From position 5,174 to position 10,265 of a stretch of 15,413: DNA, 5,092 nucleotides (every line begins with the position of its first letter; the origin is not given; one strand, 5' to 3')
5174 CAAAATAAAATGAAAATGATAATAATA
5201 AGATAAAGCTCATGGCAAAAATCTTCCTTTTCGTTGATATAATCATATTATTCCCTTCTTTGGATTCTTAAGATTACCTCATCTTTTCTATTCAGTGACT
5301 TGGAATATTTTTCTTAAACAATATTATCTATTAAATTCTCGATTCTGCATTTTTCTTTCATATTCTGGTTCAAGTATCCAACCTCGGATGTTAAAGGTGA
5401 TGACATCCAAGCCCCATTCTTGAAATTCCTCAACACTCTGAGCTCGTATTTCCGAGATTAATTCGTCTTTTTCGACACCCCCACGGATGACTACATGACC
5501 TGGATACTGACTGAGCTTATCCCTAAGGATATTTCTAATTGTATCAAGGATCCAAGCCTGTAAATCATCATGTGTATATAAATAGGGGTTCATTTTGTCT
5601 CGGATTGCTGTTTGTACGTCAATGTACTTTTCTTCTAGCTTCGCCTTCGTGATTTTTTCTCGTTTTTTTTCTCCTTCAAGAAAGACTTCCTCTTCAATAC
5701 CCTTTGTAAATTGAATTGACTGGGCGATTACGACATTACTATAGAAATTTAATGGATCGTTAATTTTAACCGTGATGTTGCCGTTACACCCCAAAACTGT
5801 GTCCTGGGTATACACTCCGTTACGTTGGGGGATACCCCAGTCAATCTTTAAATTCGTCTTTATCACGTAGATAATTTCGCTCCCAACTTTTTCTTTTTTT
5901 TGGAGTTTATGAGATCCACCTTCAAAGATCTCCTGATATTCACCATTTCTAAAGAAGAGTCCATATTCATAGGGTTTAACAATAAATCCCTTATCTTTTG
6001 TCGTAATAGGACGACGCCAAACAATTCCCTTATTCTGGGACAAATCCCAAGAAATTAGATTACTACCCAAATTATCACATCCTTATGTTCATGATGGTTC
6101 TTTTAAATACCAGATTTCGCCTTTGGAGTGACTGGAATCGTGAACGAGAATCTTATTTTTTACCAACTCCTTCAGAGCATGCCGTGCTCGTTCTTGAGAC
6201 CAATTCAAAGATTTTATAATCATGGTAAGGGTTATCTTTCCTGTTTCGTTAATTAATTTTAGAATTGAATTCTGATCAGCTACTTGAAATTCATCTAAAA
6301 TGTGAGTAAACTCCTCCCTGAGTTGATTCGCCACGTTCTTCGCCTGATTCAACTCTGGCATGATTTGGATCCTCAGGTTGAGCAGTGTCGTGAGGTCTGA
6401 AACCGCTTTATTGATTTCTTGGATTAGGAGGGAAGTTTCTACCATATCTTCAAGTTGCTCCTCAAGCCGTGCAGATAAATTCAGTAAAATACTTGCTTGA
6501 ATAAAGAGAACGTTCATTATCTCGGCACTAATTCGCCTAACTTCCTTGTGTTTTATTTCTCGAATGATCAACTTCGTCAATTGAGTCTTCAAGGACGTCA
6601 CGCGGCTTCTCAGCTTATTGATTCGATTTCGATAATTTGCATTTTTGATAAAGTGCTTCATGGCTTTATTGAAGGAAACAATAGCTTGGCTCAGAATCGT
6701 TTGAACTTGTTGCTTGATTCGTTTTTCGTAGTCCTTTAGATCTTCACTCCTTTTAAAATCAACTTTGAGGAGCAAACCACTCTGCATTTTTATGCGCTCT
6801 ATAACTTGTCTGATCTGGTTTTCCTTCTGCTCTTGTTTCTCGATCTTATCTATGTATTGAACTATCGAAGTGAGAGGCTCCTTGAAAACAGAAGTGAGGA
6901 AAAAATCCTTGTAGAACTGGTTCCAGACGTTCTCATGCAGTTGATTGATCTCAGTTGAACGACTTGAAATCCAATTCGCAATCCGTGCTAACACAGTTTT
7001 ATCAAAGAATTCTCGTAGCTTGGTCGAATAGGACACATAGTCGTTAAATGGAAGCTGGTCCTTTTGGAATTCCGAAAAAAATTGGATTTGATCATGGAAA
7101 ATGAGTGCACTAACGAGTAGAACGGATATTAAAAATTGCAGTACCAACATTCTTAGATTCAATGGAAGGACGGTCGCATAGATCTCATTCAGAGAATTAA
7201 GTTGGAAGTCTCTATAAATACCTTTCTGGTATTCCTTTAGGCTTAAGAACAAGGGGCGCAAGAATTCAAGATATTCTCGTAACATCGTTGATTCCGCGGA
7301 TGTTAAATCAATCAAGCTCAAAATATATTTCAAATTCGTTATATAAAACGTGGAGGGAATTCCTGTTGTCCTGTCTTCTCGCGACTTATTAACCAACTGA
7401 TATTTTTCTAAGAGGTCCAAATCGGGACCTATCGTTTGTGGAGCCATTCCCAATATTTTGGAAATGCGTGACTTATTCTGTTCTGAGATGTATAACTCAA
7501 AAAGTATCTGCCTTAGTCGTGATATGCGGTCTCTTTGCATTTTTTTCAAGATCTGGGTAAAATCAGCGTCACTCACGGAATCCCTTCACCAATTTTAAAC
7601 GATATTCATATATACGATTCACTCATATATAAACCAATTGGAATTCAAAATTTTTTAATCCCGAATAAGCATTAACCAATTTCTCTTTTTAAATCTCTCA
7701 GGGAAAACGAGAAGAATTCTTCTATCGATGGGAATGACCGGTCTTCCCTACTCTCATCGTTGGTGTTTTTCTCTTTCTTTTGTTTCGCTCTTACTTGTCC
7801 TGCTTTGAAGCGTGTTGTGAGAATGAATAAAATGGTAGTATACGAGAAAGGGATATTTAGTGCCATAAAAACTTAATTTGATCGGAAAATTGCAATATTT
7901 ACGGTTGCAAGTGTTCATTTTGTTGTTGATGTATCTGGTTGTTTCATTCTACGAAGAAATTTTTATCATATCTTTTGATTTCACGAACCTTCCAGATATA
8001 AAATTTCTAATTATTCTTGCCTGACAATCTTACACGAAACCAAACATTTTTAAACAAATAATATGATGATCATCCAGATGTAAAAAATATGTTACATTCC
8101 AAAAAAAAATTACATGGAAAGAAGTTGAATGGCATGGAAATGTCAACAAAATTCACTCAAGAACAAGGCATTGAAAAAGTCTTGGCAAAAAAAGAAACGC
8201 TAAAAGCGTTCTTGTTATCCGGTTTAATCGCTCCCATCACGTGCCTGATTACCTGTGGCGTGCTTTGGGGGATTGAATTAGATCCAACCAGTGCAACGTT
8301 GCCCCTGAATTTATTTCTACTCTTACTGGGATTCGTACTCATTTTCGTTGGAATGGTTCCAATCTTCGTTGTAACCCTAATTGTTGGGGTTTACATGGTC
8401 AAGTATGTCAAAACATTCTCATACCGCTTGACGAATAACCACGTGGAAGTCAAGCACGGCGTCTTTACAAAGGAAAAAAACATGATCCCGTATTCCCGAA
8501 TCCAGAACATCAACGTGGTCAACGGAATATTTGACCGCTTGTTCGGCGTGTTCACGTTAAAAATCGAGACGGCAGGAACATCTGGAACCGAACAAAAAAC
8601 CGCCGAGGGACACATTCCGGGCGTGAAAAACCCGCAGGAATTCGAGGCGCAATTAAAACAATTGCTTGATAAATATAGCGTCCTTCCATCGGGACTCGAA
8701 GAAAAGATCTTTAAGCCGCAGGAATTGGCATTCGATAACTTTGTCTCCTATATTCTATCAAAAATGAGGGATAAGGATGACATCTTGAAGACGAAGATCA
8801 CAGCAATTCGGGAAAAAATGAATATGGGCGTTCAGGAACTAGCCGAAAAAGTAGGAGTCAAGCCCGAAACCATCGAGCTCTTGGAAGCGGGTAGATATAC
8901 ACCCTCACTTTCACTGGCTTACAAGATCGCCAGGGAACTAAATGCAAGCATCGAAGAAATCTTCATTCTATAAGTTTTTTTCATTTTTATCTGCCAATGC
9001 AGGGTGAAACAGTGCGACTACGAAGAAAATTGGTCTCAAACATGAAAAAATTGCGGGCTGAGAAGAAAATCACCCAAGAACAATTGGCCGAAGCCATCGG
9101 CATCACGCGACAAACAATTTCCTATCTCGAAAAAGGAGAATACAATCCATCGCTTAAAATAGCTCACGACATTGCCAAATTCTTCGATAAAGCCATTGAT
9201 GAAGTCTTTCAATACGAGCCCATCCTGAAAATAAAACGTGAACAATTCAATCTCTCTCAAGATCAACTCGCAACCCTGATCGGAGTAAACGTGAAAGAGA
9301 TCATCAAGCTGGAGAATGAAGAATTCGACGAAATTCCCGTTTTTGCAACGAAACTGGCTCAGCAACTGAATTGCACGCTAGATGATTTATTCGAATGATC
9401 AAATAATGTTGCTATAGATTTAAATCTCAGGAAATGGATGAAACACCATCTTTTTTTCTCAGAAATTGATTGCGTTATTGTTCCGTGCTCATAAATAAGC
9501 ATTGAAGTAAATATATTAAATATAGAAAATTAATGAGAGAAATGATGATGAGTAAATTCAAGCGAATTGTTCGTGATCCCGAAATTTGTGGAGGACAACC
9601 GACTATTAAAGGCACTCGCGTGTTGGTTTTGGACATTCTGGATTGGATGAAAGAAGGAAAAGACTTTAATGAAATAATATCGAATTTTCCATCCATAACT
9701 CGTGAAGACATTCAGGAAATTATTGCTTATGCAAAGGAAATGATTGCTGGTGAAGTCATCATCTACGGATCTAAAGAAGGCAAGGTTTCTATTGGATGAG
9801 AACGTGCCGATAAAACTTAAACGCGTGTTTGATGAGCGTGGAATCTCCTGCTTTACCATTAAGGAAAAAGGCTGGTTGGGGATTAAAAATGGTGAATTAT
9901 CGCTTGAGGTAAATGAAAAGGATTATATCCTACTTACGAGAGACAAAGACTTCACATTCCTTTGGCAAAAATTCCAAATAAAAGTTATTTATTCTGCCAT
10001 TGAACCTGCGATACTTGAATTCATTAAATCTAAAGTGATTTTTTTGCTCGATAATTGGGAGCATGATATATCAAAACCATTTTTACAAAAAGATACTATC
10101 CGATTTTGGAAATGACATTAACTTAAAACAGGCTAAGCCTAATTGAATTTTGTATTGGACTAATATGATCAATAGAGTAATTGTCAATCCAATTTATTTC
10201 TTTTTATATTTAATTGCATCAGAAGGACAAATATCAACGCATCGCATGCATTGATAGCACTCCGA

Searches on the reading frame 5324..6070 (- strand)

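Call 4: search_protein_families(library=pfam, proteins=[window:5324-6070:-], max_evalue=1)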
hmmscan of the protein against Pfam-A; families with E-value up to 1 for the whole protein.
window:5324-6070:- (248 aa): 2 families
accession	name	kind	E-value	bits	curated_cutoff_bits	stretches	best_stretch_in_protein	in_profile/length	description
PF01145.31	Band_7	-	1.4e-10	42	23.6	1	29-244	1-158/176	SPFH domain / Band 7 family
PF17025.10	DUF5099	-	0.012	16.6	27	1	44-125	11-92/108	Domain of unknown function (DUF5099)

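Call 5: search_protein_families(library=padloc, proteins=[window:5324-6070:-], max_evalue=1)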
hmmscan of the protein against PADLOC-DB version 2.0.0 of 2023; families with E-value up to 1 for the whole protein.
window:5324-6070:- (248 aa): 0 families

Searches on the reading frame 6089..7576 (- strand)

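Call 4: search_protein_families(library=pfam, proteins=[window:6089-7576:-], max_evalue=1)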
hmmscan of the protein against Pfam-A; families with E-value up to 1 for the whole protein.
window:6089-7576:- (495 aa): 8 families
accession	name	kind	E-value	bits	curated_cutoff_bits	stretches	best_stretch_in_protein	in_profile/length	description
PF04157.22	EAP30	-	0.0025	18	26.8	1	227-480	31-218/219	EAP30/Vps36 family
PF08220.18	HTH_DeoR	-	0.0036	17.5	21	1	435-477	2-44/57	DeoR-like helix-turn-helix domain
PF14947.12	HTH_45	-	0.0092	16.4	25.5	0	437-481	10-53/77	Winged helix-turn-helix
PF11994.14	DUF3489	-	0.02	15.4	29.5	1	435-487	9-62/68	Protein of unknown function (DUF3489)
PF13412.12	HTH_24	-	0.1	12.6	21.9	1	438-476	8-46/48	Winged helix-turn-helix DNA-binding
PF18241.6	AvrM-A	-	0.13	13.1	27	1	189-298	21-135/147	Flax-rust effector AvrM-A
PF01416.25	PseudoU_synth_1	-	0.29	12.1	23.3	0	310-403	44-86/108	tRNA pseudouridine synthase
PF01047.28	MarR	-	0.46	10.9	24.6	0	435-474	5-44/59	MarR family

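Call 5: search_protein_families(library=padloc, proteins=[window:6089-7576:-], max_evalue=1)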
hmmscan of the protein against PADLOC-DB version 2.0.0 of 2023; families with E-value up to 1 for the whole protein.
window:6089-7576:- (495 aa): 2 families
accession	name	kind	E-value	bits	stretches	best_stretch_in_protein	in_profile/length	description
PDLC01434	CasR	-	0.052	11.4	1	22-69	131-178/191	"CAS-I,CAS-II,CAS-III,CAS-IV,CAS-V,CAS-VI; associated_signaling"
PDLC01879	CARF3--CARF_TM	-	0.2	9.3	1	10-73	151-207/222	-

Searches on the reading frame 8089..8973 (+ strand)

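Call 4: search_protein_families(library=pfam, proteins=[window:8089-8973:+], max_evalue=1)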
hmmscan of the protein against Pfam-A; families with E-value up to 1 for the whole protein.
window:8089-8973:+ (294 aa): 9 families
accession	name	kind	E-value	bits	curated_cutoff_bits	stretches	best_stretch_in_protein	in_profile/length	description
PF03703.20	bPH_2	-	1.4e-18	67.3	22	1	108-188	2-77/78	Bacterial PH domain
PF01381.28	HTH_3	-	1.9e-10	41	23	1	239-291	3-55/55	Helix-turn-helix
PF12844.13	HTH_19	-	4.3e-06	27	30.2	1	237-291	4-58/64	Helix-turn-helix domain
PF24649.1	DUF7642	-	5.6e-06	26.7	27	1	123-188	28-90/100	Domain of unknown function (DUF7642)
PF13443.12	HTH_26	-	6.2e-06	26.8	22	1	237-293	2-59/63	Cro/C1-type HTH DNA-binding domain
PF13413.12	HTH_25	-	0.00038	20.7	24.6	1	239-271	4-36/62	Helix-turn-helix domain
PF13560.12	HTH_31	-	0.00083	20.1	27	1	240-290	9-60/64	Helix-turn-helix domain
PF06713.17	bPH_4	-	0.0013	19.2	22.9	1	111-150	2-38/74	Bacterial PH domain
PF10882.14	bPH_5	-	0.029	14.9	22.5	1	111-147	2-35/100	Bacterial PH domain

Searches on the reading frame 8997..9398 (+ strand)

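Call 4: search_protein_families(library=pfam, proteins=[window:8997-9398:+], max_evalue=1)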
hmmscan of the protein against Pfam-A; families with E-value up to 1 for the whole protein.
window:8997-9398:+ (133 aa): 30 families (the best 25 are shown)
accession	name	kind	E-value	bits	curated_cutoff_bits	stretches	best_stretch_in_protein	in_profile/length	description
PF01381.28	HTH_3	-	5.6e-27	94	23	2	16-69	1-54/55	Helix-turn-helix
PF12844.13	HTH_19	-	6e-17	61.8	30.2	2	16-71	4-59/64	Helix-turn-helix domain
PF13443.12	HTH_26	-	3.5e-15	56.4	22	2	15-75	1-62/63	Cro/C1-type HTH DNA-binding domain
PF13560.12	HTH_31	-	4.5e-11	43.3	27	1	17-62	7-53/64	Helix-turn-helix domain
PF13413.12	HTH_25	-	7.1e-10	39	24.6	2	77-115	2-42/62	Helix-turn-helix domain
PF13744.12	HTH_37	-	3.2e-07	30.5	27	2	4-48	11-55/80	Helix-turn-helix domain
PF13545.12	HTH_Crp_2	-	1.1e-06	29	27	1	21-42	19-40/70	Crp-like helix-turn-helix domain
PF08279.18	HTH_11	-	9.2e-06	25.9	25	1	17-41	7-32/55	HTH domain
PF20432.4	Xre-like-HTH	-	2.9e-05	24.7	25.8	1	24-45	23-44/63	Antitoxin Xre-like helix-turn-helix domain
PF17762.8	HTH_ParB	-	7.8e-05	23.2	22.6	1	16-42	12-38/102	ParB HTH domain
PF13412.12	HTH_24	-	0.00044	20.2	21.9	1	19-43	12-36/48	Winged helix-turn-helix DNA-binding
PF20317.4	HTH_60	-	0.00053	20.8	24.1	1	11-103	5-106/140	Helix-turn-helix domain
PF04545.22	Sigma70_r4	-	0.002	18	24.1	1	19-46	15-42/50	Sigma-70, region 4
PF13384.12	HTH_23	-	0.0021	18.3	24.6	1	13-47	9-45/50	Homeodomain-like domain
PF13730.12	HTH_36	-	0.0025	18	25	1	83-105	23-45/55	Helix-turn-helix domain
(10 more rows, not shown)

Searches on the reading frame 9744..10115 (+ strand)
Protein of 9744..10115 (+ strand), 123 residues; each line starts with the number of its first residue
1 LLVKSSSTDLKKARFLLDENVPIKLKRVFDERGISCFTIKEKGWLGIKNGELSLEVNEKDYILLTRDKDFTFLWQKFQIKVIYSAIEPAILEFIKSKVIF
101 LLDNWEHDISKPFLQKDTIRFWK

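Call 4: search_protein_families(library=pfam, proteins=[window:9744-10115:+], max_evalue=1)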
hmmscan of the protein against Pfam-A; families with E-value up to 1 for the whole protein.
window:9744-10115:+ (123 aa): 2 families
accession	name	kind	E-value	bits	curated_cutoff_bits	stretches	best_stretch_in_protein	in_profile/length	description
PF18480.7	DUF5615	-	4.8e-09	36.5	23.8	1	14-86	2-76/110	Domain of unknown function (DUF5615)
PF18478.7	PIN_10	-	0.002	18.6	26.2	1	14-71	2-63/84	PIN like domain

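Call 5: search_protein_families(library=padloc, proteins=[window:9744-10115:+], max_evalue=1)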
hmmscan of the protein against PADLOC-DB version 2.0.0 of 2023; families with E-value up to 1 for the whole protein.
window:9744-10115:+ (123 aa): 0 families
